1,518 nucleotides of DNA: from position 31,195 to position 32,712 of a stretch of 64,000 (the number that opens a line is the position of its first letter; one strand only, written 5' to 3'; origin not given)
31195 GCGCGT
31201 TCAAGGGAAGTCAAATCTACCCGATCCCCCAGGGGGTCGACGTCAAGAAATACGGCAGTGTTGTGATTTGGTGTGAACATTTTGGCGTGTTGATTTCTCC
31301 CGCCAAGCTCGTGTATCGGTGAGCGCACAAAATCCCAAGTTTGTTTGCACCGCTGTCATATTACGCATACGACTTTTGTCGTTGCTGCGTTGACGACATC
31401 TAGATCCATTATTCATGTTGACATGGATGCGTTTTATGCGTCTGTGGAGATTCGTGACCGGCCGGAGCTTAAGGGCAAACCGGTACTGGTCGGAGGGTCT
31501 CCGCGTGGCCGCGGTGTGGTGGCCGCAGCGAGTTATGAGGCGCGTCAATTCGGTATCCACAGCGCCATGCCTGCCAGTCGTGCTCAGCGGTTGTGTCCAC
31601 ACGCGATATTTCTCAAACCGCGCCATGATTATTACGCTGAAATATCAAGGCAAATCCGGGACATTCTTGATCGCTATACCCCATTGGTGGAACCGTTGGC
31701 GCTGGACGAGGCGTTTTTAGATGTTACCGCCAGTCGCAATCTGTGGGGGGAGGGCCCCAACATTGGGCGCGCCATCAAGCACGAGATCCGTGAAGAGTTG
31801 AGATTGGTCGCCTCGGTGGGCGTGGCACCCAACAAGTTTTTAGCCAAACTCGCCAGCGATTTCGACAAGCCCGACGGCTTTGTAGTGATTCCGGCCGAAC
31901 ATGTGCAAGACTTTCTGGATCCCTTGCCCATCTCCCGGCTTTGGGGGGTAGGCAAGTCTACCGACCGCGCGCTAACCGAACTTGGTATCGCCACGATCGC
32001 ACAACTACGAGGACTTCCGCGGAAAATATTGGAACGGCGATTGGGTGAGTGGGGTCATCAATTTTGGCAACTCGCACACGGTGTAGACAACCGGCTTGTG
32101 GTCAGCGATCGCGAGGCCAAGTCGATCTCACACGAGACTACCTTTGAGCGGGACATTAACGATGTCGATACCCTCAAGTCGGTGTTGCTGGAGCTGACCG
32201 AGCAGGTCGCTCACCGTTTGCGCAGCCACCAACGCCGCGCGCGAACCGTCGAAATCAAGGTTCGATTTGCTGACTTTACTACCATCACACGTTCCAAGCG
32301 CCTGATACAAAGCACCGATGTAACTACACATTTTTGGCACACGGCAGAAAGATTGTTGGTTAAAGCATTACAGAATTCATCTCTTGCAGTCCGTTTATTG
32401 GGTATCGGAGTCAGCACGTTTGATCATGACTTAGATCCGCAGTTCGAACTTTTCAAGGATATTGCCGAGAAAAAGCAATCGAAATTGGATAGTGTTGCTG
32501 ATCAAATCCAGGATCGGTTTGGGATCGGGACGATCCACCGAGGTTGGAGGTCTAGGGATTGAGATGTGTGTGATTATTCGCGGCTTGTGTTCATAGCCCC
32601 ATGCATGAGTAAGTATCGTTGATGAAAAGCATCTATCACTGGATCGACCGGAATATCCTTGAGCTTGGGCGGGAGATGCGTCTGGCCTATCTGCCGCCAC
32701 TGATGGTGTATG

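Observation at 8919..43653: Four copies of a TIR-bounded, TA-flanked noncoding element (MITE-like family) in 64 kb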

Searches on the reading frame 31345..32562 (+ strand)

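Call 78: search_protein_families(library=pfam, proteins=[window:31345-32562:+], max_evalue=0.00001)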
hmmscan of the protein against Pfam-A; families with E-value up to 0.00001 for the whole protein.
window:31345-32562:+ (405 aa): 3 families
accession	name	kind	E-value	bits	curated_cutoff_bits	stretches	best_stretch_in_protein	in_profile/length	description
PF00817.25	IMS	-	3e-51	173.7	23.2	1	25-172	1-148/148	impB/mucB/samB family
PF11799.13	IMS_C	-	2.7e-27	95.8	20.7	1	259-364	2-104/109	impB/mucB/samB family C-terminal domain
PF11798.14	IMS_HHH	-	2.6e-08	34.1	24.4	1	185-215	2-32/32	IMS family HHH motif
